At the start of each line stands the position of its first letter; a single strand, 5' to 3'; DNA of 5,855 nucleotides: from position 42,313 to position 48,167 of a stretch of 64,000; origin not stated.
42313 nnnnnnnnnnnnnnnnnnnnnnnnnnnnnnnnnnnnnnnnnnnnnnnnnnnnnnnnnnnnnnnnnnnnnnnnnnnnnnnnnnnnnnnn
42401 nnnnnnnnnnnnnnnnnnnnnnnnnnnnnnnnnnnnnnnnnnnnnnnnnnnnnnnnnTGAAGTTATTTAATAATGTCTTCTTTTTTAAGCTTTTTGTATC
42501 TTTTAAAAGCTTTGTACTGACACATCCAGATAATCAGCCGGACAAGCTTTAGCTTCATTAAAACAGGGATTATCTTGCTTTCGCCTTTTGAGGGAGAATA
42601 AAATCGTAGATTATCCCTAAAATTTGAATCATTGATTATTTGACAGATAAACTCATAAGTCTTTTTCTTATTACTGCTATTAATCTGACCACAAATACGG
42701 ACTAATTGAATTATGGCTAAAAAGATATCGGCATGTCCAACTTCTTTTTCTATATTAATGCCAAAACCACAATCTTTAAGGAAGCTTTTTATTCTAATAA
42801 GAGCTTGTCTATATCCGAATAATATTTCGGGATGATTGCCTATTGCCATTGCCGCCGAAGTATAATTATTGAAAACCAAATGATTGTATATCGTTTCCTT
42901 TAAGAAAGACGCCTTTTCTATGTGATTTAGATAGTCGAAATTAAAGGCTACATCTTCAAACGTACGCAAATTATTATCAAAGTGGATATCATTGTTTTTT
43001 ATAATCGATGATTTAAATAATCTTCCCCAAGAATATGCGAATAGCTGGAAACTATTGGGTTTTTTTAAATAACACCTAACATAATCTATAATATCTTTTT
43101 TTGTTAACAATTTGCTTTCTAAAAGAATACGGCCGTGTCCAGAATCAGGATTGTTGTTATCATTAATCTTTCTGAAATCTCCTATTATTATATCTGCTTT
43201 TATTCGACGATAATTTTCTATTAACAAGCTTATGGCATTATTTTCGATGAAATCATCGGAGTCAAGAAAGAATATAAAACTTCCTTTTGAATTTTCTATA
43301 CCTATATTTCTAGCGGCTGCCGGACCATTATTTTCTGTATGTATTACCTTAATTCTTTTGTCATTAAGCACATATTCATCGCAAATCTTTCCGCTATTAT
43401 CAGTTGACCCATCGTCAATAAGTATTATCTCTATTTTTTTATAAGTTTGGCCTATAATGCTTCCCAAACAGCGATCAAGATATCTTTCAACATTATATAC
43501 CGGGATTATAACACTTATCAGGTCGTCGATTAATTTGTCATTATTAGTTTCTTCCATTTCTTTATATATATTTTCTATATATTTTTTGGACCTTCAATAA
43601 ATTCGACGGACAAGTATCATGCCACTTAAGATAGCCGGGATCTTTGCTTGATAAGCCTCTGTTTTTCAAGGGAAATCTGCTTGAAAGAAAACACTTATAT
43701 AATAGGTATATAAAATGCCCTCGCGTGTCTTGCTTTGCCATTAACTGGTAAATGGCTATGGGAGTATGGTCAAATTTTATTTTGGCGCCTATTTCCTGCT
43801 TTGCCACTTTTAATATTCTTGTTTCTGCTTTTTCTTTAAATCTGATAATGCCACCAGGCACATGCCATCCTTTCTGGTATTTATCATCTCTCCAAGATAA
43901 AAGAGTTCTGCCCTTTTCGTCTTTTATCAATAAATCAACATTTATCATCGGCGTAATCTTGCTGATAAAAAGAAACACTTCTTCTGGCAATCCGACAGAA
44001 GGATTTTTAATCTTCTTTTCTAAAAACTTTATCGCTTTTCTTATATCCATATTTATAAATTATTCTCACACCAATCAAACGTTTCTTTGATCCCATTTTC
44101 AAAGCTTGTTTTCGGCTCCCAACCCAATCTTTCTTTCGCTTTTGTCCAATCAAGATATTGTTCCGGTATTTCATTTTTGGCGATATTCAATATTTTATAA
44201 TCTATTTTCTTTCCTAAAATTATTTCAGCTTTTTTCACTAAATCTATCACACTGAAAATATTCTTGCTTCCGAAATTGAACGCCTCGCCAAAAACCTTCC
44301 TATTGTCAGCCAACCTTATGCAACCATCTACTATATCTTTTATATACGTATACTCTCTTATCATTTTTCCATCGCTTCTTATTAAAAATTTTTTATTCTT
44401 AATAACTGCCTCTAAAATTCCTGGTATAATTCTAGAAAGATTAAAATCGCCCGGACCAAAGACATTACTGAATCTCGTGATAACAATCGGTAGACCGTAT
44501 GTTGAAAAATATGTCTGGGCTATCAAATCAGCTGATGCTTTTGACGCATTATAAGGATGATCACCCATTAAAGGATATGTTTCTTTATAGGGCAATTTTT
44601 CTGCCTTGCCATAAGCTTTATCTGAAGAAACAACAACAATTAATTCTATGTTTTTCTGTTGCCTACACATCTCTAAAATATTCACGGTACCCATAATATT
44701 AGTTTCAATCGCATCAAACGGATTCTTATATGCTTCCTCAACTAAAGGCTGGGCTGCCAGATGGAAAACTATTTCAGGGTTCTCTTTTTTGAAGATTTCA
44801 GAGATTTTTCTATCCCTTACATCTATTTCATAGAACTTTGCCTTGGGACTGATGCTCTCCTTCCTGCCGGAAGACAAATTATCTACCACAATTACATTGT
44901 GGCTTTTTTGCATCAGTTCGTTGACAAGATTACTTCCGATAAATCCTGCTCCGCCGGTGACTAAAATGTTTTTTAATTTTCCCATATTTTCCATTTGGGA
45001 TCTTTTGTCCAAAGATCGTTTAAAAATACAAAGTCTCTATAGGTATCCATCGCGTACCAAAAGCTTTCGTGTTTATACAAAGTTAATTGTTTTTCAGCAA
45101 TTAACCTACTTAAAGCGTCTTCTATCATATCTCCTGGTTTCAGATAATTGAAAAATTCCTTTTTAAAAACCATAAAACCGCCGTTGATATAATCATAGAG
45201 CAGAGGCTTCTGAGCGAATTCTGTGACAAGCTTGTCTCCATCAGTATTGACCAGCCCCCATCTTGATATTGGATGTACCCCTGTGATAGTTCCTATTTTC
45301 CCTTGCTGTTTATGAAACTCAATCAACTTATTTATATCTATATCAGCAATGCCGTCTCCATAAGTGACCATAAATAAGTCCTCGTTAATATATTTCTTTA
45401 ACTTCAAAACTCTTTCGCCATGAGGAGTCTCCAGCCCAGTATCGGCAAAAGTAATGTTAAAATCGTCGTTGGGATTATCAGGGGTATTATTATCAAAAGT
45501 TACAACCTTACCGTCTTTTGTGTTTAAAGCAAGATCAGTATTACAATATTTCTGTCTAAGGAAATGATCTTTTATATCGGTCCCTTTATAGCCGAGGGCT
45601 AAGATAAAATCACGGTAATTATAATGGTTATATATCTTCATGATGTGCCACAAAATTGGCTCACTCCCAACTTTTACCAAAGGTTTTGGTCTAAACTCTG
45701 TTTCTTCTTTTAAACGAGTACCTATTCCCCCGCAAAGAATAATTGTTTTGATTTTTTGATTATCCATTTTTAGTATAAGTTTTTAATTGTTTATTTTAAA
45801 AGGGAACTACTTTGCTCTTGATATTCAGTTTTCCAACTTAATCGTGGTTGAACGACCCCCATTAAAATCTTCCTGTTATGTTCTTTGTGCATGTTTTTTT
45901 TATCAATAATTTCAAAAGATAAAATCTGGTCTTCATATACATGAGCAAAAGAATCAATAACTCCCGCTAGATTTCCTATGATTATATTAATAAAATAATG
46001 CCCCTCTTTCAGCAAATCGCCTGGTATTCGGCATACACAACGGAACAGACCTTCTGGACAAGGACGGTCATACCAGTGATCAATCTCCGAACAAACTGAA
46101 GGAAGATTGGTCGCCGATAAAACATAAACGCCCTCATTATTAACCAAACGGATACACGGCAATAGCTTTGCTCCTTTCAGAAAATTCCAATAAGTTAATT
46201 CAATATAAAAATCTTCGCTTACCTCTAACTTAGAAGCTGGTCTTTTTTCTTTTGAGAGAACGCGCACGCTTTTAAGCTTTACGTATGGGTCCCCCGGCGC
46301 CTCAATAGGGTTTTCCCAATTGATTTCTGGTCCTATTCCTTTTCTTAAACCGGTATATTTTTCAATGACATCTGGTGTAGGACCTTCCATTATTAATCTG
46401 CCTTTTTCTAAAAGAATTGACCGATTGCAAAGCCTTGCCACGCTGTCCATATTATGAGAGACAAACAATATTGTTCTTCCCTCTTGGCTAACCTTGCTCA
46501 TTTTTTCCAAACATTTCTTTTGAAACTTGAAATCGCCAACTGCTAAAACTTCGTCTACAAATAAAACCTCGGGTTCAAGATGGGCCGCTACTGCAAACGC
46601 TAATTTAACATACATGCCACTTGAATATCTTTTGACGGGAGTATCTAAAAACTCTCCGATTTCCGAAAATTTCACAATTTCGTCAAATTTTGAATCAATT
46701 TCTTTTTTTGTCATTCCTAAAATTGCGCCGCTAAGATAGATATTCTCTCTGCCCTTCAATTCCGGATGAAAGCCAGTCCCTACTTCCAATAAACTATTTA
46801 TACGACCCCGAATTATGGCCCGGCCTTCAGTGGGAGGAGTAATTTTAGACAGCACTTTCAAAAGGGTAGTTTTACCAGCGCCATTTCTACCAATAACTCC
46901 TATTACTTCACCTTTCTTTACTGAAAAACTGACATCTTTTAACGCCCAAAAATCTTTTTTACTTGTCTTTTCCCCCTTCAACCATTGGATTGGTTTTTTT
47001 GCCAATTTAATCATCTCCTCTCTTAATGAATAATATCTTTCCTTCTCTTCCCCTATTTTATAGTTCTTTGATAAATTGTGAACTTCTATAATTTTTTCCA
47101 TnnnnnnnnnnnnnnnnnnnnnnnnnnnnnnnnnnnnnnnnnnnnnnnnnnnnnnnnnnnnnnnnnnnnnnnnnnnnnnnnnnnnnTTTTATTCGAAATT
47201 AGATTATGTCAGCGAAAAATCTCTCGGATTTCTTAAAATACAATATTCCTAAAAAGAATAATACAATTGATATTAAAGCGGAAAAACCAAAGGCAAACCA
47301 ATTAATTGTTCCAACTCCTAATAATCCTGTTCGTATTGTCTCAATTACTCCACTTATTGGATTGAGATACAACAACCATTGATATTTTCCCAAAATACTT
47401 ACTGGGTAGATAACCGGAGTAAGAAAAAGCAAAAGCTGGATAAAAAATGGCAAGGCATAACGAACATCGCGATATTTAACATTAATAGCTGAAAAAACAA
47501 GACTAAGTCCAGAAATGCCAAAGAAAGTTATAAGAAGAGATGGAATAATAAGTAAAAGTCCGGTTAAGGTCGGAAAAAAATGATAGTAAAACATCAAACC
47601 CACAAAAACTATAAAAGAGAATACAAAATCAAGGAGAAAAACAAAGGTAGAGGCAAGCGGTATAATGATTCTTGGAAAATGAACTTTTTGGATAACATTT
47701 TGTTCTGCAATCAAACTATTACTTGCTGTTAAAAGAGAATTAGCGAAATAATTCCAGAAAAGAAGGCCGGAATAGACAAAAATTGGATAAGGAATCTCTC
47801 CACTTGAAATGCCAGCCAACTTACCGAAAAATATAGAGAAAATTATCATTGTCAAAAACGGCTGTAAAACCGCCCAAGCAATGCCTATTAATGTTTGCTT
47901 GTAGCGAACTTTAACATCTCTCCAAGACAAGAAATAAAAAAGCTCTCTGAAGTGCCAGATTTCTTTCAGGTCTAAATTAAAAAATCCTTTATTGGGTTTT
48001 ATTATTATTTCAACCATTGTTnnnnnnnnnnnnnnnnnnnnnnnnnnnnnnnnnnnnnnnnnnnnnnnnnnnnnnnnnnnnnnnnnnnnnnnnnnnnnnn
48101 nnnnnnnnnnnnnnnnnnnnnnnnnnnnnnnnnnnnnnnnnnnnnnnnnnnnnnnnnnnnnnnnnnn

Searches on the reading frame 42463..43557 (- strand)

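Call 9: search_protein_families(library=pfam, proteins=[window:42463-43557:-], max_evalue=0.00001)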
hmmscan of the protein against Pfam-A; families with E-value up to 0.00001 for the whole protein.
window:42463-43557:- (364 aa): 3 families
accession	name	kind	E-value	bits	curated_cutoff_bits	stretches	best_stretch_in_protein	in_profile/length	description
PF00535.33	Glycos_transf_2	-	4.8e-41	140.9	23.3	1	15-148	1-132/168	Glycosyl transferase family 2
PF10111.15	Glyco_tranf_2_2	-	7.6e-11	42.5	27.3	1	15-109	1-99/276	Glycosyltransferase like family 2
PF13641.12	Glyco_tranf_2_3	-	1.1e-09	39.1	27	1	14-111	3-106/230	Glycosyltransferase like family 2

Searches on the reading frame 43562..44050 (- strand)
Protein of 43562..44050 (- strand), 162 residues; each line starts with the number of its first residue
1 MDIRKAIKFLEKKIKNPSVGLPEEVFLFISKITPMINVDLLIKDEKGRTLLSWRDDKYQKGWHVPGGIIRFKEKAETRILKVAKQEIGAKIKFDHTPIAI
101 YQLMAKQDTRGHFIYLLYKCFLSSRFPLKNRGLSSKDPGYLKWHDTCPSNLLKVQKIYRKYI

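Call 9: search_protein_families(library=pfam, proteins=[window:43562-44050:-], max_evalue=0.00001)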
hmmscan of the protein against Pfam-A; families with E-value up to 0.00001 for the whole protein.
window:43562-44050:- (162 aa): 0 families

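Call 34: search_protein_families(library=pfam, proteins=[window:43562-44050:-], max_evalue=0.1)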
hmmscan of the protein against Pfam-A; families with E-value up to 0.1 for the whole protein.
window:43562-44050:- (162 aa): 1 family
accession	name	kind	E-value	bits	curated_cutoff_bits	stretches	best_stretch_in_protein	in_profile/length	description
PF00293.34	NUDIX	-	0.0005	20.5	21.1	1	35-119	3-92/134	NUDIX domain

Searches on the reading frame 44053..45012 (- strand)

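Call 9: search_protein_families(library=pfam, proteins=[window:44053-45012:-], max_evalue=0.00001)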
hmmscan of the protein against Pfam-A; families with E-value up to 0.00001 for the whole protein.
window:44053-45012:- (319 aa): 7 families
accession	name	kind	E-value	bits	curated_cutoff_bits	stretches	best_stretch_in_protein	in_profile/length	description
PF16363.11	GDP_Man_Dehyd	-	4.4e-60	204.3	27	1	17-311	1-332/332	GDP-mannose 4,6 dehydratase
PF01370.27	Epimerase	-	4e-57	193.8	20.9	1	16-248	1-240/240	NAD dependent epimerase/dehydratase family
PF02719.21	Polysacc_synt_2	-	1.6e-20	73.9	20.2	1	16-262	1-243/293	Polysaccharide biosynthesis protein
PF07993.18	NAD_binding_4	-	5.2e-18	65.6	20.1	1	77-196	87-222/258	Male sterility protein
PF01073.25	3Beta_HSD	-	9.2e-18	64.7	22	1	17-230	1-224/280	3-beta hydroxysteroid dehydrogenase/isomerase family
PF04321.23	RmlD_sub_bind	-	9.4e-15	54.9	27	1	15-239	2-201/287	RmlD substrate binding domain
PF13460.12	NAD_binding_10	-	4.3e-06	27.2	27.2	1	20-166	1-133/184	NAD(P)H-binding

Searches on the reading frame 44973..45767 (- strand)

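Call 10: search_protein_families(library=pfam, proteins=[window:44973-45767:-], max_evalue=0.00001)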
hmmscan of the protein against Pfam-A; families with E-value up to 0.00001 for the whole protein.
window:44973-45767:- (264 aa): 1 family
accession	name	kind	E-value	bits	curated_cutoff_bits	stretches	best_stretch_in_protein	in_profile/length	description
PF00483.29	NTP_transferase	-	1.8e-18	67.5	21.2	1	7-238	1-227/245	Nucleotidyl transferase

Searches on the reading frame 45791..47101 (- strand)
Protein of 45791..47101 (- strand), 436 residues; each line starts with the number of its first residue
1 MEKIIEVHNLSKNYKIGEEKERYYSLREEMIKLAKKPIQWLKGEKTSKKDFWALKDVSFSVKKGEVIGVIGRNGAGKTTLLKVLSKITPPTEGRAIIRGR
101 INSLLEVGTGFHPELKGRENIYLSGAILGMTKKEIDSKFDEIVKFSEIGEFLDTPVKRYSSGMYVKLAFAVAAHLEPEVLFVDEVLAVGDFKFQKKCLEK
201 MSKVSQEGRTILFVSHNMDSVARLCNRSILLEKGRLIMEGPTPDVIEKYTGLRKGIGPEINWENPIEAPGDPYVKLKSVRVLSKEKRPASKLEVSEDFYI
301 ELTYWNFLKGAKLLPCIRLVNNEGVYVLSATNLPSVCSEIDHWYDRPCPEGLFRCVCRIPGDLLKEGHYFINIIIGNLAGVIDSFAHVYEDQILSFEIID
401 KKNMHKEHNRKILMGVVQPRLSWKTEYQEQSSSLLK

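Call 10: search_protein_families(library=pfam, proteins=[window:45791-47101:-], max_evalue=0.00001)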
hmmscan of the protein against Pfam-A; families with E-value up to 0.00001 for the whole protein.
window:45791-47101:- (436 aa): 2 families
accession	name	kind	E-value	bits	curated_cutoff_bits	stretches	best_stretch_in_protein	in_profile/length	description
PF00005.33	ABC_tran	-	3.2e-21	76.8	25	1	54-185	1-135/137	ABC transporter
PF13304.12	AAA_21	-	3.4e-06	27.8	27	0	67-112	2-33/304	AAA domain, putative AbiEii toxin, Type IV TA system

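Call 34: search_protein_families(library=pfam, proteins=[window:45791-47101:-], max_evalue=0.1)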
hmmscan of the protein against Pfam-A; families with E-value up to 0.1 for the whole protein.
window:45791-47101:- (436 aa): 10 families
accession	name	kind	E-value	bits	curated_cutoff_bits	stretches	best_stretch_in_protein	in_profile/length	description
PF00005.33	ABC_tran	-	3.2e-21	76.8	25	1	54-185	1-135/137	ABC transporter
PF13304.12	AAA_21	-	3.4e-06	27.8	27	1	67-112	2-33/304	AAA domain, putative AbiEii toxin, Type IV TA system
PF14524.12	Wzt_C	-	0.00051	20.5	30.4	1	270-402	6-134/143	Wzt C-terminal domain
PF13175.12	AAA_15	-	0.011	15.8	32.1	1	51-87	11-46/374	AAA ATPase domain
PF13476.12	AAA_23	-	0.021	15.9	27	1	65-83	20-38/201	AAA domain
PF00004.35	AAA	-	0.032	15.1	21.2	0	69-221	3-114/131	ATPase family associated with various cellular activities (AAA)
PF13555.12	AAA_29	-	0.038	14.2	27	1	59-84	17-42/61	P-loop containing region of AAA domain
PF13604.12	AAA_30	-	0.059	13.5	27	0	64-89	18-43/191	AAA domain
PF19993.5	DO-GTPase2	-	0.062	13.4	27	1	65-83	1-19/226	Double-GTPase 2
PF00931.28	NB-ARC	-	0.068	12.9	23.5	0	64-83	18-37/248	NB-ARC domain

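Call 52: search_protein_families(library=ncbifam, proteins=[window:45791-47101:-], max_evalue=0.000001)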
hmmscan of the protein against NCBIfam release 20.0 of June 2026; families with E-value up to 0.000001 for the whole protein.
window:45791-47101:- (436 aa): 171 families (the best 25 are shown)
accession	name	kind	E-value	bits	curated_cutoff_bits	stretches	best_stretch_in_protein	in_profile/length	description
NF010065.0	PRK13545.1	equivalog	3.3e-58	197.7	538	1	32-254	15-239/549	teichoic acids export protein ATP-binding subunit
NF050108.1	galactan_ABC_ATP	equivalog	2.5e-55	187.3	400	1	50-251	41-242/244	galactan export ABC transporter ATP-binding subunit Wzt/RfbE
NF010066.0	PRK13546.1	equivalog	1.8e-52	178.3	320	1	44-250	30-235/264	teichoic acids export ABC transporter ATP-binding subunit TagH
TIGR01188.1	drrA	subfamily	6e-40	137.4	312.45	1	50-243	5-209/302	daunorubicin resistance ABC transporter, ATP-binding protein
TIGR04521.1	ECF_ATPase_2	equivalog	6.9e-30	104.1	330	2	120-253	105-240/279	energy-coupling factor transporter ATPase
NF010060.0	PRK13537.1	equivalog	2.5e-27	95.6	521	1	38-251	16-239/314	nodulation factor ABC transporter ATP-binding protein NodI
TIGR01288.1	nodI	equivalog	1.4e-26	93.2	424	1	52-251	18-228/303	nodulation factor ABC transporter ATP-binding protein NodI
NF010059.0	PRK13536.1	equivalog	1.4e-26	93.1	549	1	45-251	50-267/342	nodulation factor ABC transporter ATP-binding protein NodI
NF010170.0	PRK13651.1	equivalog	4.9e-25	88.1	432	2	121-249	127-256/308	cobalt transporter ATP-binding subunit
TIGR04520.1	ECF_ATPase_1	equivalog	5e-25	88.4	315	2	128-253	106-231/269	energy-coupling factor transporter ATPase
NF033858.1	ABC2_perm_RbbA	equivalog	1.2e-24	86.4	1050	1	49-246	277-484/909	ribosome-associated ATPase/putative transporter RbbA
TIGR03375.1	type_I_sec_LssB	subfamily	2.4e-23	82.3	693.1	2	52-98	481-527/696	type I secretion system permease/ATPase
TIGR01186.1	proV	subfamily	6.4e-23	81.5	326.6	1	53-246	8-217/363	betaine/proline/choline family ABC transporter ATP-binding protein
NF040840.2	tungstate_WtpC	equivalog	1e-22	80.9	440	1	49-248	12-221/347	tungstate ABC transporter ATP-binding protein WtpC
TIGR02314.1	ABC_MetN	equivalog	1.9e-22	79.7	499.7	2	119-247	101-230/343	methionine ABC transporter ATP-binding protein MetN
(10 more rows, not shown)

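Call 70: search_solved_structures(query=window:45791-47101:-, max_evalue=0.01)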
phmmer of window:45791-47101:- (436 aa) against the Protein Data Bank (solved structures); distinct sequences matched with E-value up to 0.01: 538 (the best 60 are shown).
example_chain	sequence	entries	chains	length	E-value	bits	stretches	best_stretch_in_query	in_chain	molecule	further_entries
6amx_A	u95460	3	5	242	1.4e-65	225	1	35-252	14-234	ABC transporter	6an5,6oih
6m96_A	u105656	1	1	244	3.6e-65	223.7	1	35-252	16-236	ABC transporter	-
8dku_A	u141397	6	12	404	4.4e-65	223.4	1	35-253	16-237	ABC transporter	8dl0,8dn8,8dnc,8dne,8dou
7k2t_A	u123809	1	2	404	1.1e-64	222.1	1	35-253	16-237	ABC transporter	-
7dd0_A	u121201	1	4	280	3.4e-55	190.8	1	33-251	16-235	Teichoic acids export ATP-binding protein TagH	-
6jbh_A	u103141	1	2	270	1.1e-53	185.9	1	49-251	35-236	TarH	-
9qhw_C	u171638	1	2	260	4.3e-51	177.3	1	52-254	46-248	ABC transporter ATP-binding protein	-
9qfx_C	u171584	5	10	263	4.4e-51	177.3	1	52-255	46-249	ABC transporter ATP-binding protein | Probable o-antigen/lipopolysaccharide transport ATP-binding protein ABC transporter RfbE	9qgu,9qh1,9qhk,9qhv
9qhx_C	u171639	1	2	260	1.1e-50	175.9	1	52-254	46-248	ABC transporter ATP-binding protein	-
9qhj_C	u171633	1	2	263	1.1e-50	175.9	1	52-255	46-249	Probable o-antigen/lipopolysaccharide transport ATP-binding protein ABC transporter RfbE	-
9cfl_B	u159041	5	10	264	3.7e-46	161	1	22-251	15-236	Teichoic acids export ATP-binding protein TagH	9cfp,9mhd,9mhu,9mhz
7w01_A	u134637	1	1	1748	9.4e-31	110.3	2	51-241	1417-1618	Phospholipid-transporting ATPase ABCA3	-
7w02_A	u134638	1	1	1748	6.2e-30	107.6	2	51-241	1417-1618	Phospholipid-transporting ATPase ABCA3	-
4yer_A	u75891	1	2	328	9.4e-30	107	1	49-251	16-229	ABC transporter ATP-binding protein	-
8tsi_A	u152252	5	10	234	2.1e-29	105.8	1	53-253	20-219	ABC transporter ATP-binding protein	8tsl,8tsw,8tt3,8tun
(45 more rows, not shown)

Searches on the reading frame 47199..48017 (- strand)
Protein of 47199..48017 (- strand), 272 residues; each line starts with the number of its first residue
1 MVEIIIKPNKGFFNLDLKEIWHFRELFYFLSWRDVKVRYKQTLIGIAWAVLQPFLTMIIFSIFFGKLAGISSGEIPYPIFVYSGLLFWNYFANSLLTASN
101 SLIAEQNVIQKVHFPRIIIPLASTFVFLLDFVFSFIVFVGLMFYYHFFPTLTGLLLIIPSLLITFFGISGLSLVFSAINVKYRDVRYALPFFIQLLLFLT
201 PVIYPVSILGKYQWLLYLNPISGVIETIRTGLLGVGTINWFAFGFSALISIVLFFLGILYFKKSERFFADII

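Call 10: search_protein_families(library=pfam, proteins=[window:47199-48017:-], max_evalue=0.00001)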
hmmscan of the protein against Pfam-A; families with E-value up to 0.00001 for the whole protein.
window:47199-48017:- (272 aa): 1 family
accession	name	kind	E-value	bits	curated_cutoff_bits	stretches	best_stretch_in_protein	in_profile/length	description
PF01061.29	ABC2_membrane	-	1.6e-18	67.5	26.9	1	26-232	2-210/211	ABC-2 type transporter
